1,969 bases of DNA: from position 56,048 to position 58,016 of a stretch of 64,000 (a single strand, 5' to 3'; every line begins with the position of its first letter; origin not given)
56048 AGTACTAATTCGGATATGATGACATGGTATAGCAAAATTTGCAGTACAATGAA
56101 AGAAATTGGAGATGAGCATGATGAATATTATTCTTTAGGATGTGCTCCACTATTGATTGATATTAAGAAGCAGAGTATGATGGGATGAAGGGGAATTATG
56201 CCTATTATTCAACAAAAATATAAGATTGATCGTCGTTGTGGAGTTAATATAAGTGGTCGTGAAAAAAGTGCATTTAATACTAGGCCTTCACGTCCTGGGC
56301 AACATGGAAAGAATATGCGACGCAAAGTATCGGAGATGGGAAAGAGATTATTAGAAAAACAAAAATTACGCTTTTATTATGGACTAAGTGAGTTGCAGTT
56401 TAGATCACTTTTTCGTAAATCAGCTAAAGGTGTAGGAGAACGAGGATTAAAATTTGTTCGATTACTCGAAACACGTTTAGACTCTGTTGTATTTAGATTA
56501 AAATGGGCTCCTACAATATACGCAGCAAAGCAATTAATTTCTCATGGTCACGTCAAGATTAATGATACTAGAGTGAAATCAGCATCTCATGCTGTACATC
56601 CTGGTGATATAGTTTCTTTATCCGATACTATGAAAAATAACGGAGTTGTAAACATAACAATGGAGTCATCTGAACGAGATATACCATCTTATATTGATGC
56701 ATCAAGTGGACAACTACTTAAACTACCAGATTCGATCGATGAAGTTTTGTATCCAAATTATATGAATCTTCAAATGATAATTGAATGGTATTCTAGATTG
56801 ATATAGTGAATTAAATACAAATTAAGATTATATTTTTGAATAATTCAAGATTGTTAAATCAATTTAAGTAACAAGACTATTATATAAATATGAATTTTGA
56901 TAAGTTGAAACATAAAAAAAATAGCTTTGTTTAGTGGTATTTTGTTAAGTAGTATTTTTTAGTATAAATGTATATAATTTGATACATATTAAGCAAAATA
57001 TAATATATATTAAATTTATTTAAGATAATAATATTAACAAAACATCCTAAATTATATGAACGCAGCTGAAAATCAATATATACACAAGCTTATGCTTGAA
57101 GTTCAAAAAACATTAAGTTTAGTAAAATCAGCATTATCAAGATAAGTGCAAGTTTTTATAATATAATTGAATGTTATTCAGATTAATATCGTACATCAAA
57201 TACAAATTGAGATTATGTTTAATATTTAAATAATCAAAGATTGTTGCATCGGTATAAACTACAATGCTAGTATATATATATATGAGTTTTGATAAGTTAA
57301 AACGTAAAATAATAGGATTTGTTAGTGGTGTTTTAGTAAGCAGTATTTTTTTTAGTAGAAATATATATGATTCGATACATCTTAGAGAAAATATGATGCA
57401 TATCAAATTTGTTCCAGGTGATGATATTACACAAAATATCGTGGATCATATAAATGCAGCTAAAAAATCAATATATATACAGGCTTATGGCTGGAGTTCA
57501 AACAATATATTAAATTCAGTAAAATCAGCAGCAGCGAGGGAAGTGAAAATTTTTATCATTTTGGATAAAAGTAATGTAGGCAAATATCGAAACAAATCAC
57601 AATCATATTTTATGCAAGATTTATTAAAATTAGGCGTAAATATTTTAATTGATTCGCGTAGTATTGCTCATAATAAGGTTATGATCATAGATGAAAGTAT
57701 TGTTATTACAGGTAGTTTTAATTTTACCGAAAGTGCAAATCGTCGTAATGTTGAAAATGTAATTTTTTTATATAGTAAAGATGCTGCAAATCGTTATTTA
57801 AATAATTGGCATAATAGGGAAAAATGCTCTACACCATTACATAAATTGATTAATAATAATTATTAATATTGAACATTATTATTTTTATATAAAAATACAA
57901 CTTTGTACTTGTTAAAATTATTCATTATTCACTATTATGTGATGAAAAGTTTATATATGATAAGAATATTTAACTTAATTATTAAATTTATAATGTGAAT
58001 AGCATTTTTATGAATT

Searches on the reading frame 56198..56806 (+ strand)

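Call 52: search_protein_families(library=ncbifam, proteins=[window:56198-56806:+], max_evalue=0.00001)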
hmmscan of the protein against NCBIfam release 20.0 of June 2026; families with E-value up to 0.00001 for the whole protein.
window:56198-56806:+ (202 aa): 4 families
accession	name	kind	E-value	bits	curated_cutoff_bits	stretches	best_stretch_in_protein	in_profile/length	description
NF003717.0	PRK05327.1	equivalog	5.1e-56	189.7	116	1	4-200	5-202/202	30S ribosomal protein S4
TIGR01017.1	rpsD_bact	equivalog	9.8e-55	185.4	177.2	1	5-200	4-200/200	30S ribosomal protein S4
NF003139.0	PRK04051.1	equivalog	1.7e-11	44.3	138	1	84-134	95-145/179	30S ribosomal protein S4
TIGR01018.1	uS4_arch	equivalog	1.7e-08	34.6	82.25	1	84-134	96-146/162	30S ribosomal protein S4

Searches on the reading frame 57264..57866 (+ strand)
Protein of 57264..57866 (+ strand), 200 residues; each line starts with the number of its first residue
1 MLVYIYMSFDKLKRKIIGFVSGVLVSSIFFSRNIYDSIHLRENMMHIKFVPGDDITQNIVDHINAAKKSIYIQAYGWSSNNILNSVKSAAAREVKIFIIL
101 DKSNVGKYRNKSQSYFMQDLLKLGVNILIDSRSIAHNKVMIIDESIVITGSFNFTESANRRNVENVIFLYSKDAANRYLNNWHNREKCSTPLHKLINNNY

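Call 19: search_protein_families(library=pfam, proteins=[window:57264-57866:+], max_evalue=0.01)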
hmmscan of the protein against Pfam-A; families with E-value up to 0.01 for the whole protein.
window:57264-57866:+ (200 aa): 4 families
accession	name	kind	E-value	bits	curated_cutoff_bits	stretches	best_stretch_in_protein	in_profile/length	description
PF13091.12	PLDc_2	-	8.3e-26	90.8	27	1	59-180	1-126/132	PLD-like domain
PF07894.18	SACK1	-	1.6e-07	31.6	21.4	1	54-169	125-253/274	Scaffolding anchor of CK1 domain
PF00614.28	PLDc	-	0.00018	21.8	21.9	1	136-156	6-26/28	Phospholipase D Active site motif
PF11495.14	Regulator_TrmB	-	0.0021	17.8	22.2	1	53-104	9-59/233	Archaeal transcriptional regulator TrmB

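Call 52: search_protein_families(library=ncbifam, proteins=[window:57264-57866:+], max_evalue=0.00001)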
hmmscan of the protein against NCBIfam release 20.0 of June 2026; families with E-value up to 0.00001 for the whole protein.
window:57264-57866:+ (200 aa): 8 families
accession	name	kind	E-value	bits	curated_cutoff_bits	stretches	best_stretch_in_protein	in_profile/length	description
TIGR04265.1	bac_cardiolipin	equivalog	2.4e-13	49.9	290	1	53-182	317-447/483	cardiolipin synthase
NF038319.1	DISARM_DrmC_I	equivalog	4.8e-13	49.2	133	1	48-177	88-226/236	DISARM system phospholipase D-like protein DrmC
NF010490.0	PRK13912.1-1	equivalog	8.7e-12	45.4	211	1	24-170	6-139/159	nuclease NucT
NF010492.0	PRK13912.1-3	equivalog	4.5e-10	39.4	297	1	53-175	33-161/178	nuclease NucT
NF009107.0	PRK12452.1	equivalog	4.8e-09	35.5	787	1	55-191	345-482/509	cardiolipin synthase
NF010491.0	PRK13912.1-2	equivalog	1.1e-08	35.1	225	1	53-166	35-154/180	nuclease NucT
NF008427.0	PRK11263.1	equivalog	5.5e-08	32.3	281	1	53-169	206-323/409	cardiolipin synthase ClsB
NF010493.0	PRK13912.1-4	equivalog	2e-06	27.9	351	1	58-171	31-150/171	nuclease NucT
